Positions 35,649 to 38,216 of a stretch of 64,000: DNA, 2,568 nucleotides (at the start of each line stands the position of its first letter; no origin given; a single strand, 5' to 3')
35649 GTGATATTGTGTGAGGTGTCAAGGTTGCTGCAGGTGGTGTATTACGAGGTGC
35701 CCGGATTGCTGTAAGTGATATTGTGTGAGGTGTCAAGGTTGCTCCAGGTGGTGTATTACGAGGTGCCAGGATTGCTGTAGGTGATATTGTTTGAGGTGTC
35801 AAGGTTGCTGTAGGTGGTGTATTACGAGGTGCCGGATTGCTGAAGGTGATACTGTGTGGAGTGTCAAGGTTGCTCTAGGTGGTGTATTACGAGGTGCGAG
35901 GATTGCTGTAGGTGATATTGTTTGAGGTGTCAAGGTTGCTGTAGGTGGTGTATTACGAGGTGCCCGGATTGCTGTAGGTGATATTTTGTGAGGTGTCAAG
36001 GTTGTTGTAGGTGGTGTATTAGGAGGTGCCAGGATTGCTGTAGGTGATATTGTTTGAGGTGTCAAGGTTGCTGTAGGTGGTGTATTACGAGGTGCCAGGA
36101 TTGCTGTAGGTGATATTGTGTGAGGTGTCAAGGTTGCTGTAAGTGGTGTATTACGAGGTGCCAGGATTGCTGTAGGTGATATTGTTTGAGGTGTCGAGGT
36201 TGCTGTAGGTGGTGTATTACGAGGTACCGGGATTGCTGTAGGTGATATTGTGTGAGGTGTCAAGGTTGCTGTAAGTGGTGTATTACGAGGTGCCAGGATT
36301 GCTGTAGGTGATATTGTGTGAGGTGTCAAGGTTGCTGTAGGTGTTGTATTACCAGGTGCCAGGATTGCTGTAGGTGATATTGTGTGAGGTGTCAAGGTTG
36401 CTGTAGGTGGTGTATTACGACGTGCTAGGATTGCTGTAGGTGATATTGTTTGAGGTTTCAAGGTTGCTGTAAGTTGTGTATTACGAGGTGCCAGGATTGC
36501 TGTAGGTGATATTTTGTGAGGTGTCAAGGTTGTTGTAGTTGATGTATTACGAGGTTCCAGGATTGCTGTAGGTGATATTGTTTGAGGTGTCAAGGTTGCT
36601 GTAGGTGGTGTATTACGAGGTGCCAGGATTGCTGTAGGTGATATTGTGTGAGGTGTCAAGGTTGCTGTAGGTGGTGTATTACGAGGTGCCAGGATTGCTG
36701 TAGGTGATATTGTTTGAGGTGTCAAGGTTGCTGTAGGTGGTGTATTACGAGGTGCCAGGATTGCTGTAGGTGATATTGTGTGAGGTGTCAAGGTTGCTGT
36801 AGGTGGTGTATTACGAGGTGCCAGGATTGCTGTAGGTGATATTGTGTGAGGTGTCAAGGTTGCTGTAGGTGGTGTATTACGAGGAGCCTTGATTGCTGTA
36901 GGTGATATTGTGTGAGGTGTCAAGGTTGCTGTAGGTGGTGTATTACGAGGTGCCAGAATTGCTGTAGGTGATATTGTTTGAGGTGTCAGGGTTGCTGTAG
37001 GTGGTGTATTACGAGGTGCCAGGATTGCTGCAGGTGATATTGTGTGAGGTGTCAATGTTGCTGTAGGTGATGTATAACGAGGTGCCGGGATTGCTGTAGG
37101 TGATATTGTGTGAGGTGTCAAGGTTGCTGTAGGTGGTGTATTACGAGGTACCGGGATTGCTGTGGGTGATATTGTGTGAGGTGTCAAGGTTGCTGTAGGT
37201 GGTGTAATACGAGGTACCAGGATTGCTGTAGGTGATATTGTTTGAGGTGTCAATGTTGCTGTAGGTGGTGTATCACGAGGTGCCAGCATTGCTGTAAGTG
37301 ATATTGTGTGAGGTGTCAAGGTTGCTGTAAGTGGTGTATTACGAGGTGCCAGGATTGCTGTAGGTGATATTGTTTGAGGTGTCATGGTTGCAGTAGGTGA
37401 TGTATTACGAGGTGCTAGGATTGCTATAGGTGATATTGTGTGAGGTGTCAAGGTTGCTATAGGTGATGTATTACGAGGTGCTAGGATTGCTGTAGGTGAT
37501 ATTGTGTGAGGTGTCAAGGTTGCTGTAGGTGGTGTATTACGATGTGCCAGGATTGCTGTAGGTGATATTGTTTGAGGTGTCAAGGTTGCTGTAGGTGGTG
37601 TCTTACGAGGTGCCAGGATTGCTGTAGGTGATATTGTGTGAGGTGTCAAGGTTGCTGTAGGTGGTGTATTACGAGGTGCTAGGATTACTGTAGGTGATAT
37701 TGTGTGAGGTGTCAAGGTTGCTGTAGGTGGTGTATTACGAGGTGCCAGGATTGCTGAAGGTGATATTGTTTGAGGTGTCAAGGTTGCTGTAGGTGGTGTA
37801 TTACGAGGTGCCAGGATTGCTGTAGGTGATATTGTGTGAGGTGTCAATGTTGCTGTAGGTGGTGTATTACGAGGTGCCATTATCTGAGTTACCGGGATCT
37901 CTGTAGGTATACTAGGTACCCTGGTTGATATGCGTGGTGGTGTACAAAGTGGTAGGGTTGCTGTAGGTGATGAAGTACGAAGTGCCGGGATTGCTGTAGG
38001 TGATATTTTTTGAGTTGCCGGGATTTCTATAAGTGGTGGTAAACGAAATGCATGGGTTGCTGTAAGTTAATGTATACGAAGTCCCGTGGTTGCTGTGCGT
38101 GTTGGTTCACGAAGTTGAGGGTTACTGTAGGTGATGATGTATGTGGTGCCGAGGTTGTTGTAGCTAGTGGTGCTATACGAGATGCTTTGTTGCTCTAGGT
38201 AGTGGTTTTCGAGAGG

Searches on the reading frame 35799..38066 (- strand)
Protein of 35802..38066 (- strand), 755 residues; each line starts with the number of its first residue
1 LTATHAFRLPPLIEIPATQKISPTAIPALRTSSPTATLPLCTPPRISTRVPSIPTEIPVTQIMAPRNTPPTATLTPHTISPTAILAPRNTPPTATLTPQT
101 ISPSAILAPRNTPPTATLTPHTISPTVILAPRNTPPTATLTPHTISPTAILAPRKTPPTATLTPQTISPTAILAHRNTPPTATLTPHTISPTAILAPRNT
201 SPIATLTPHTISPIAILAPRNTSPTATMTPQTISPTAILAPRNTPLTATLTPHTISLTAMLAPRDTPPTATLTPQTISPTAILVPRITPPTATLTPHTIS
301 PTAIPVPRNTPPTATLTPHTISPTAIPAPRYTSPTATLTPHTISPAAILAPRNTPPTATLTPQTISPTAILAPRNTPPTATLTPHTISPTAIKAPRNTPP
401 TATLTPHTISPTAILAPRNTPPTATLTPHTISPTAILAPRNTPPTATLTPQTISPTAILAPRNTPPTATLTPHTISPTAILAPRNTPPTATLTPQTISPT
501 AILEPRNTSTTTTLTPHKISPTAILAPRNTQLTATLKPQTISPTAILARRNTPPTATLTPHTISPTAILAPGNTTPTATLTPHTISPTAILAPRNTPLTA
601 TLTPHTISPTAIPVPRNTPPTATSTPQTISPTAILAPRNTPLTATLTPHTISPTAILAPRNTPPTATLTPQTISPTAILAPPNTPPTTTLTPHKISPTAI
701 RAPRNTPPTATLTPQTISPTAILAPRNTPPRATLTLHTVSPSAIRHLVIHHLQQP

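Call 11: find_homologous_proteins(query=window:35802-37880:-, max_evalue=0.001)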
Query window:35802-37880:-: 8000 candidates shared short words with the query, none scored E <= 0.001.

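Call 12: search_protein_families(library=pfam, proteins=[window:35802-37880:-], max_evalue=0.01)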
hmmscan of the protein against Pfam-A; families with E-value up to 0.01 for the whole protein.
window:35802-37880:- (693 aa): 0 families

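Call 14: find_encoding_contigs(protein=window:35799-37880:-, flank=10000, max_places=6)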
Protein window:35799-37880:- (693 aa): no gene with exactly this product is on record in the collection.

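Call 33: search_protein_representatives(protein=window:35802-38066:-)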
Query: 755 residues. Proteins with E-value up to 0.001 (for the whole library): 146; up to 1e-10: 20; up to 1e-30: 1. The best 146 are listed.
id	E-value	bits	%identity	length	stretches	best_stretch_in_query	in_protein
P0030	9.6e-40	152.8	26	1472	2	145-507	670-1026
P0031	1.2e-27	112.8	26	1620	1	173-715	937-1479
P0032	1.7e-25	105.7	35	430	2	345-506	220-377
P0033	1.5e-23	99.3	25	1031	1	125-587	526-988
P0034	3.0e-21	91.7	21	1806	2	124-671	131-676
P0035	1.9e-18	82.4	35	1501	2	267-744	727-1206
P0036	2.1e-16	75.7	25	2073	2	306-714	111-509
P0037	4.7e-16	74.5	22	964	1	259-548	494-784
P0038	2.0e-14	69.1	24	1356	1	317-643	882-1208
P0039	2.9e-14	68.6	31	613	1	81-240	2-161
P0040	4.8e-13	64.6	31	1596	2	334-735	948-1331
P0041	7.7e-13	63.9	28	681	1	70-239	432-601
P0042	2.7e-12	62.1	32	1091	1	126-533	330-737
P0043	3.0e-12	61.9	17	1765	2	90-571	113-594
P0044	3.5e-12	61.7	42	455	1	276-445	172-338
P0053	5.4e-10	54.5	43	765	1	328-674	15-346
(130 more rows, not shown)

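Call 36: list_cluster_members(proteins=[P0053, P0030, P0031, P0033])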
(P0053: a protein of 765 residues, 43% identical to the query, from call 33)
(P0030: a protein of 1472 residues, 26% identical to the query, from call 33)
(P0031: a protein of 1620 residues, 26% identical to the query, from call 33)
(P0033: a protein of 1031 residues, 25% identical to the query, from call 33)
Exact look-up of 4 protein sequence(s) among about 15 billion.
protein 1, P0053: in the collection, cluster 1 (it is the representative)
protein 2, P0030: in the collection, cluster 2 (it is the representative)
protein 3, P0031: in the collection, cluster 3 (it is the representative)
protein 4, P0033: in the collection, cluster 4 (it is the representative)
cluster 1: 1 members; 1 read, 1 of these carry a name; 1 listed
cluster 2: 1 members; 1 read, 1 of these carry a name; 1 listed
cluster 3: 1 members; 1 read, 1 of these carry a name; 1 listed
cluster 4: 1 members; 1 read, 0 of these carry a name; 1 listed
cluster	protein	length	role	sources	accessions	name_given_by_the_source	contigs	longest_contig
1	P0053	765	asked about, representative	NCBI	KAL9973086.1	hypothetical protein ACROYT_G019498 [Oculina patagonica]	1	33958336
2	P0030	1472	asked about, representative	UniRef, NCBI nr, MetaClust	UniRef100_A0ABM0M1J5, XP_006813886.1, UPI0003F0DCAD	Uncharacterized protein LOC102806195 n=1 Tax=Saccoglossus kowalevskii TaxID=10224 ... | PREDICTED: uncharacterized protein LOC102806195 [Saccoglossus kowalevskii] | status=active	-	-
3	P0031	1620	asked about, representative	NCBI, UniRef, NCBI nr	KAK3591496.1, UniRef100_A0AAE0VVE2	hypothetical protein CHS0354_031603 [Potamilus streckersoni] | CUB domain-containing protein n=1 Tax=Potamilus streckersoni TaxID=2493646 ...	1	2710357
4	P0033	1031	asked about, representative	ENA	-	-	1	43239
